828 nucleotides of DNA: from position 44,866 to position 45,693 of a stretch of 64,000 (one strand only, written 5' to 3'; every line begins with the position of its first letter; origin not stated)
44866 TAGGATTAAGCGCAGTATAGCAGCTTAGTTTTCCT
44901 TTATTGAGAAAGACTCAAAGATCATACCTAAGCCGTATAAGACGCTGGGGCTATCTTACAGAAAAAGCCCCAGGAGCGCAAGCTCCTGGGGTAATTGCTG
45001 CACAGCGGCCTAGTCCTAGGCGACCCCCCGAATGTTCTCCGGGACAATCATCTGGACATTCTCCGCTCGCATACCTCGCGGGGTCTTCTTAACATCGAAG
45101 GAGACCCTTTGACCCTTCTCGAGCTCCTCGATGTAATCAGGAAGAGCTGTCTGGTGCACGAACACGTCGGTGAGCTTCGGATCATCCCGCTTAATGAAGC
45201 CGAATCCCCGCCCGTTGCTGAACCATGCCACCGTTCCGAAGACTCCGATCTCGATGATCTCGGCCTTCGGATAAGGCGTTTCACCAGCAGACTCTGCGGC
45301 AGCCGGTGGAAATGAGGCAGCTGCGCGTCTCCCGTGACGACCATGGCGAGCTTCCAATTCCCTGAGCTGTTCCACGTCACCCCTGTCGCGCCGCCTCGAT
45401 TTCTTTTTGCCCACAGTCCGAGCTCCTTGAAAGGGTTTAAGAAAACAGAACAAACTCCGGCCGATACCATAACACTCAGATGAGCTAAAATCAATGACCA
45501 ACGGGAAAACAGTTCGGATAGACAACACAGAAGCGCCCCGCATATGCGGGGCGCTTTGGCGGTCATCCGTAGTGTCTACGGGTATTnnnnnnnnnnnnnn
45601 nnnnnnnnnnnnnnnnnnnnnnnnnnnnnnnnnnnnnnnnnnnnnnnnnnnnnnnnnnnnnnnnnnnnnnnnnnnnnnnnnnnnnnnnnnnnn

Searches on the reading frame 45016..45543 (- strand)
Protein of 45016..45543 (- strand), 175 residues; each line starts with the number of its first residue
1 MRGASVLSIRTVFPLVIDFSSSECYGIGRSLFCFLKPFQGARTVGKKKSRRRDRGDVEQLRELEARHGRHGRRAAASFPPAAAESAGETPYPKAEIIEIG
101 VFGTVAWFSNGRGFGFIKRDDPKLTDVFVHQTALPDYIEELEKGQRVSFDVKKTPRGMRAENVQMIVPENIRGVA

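Call 50: search_protein_families(library=pfam, proteins=[window:45016-45543:-], max_evalue=0.01)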
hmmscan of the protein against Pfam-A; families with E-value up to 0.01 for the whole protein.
window:45016-45543:- (175 aa): 1 family
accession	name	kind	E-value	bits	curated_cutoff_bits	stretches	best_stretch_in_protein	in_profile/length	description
PF00313.28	CSD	-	4.1e-19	68.7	27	1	103-165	3-65/66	'Cold-shock' DNA-binding domain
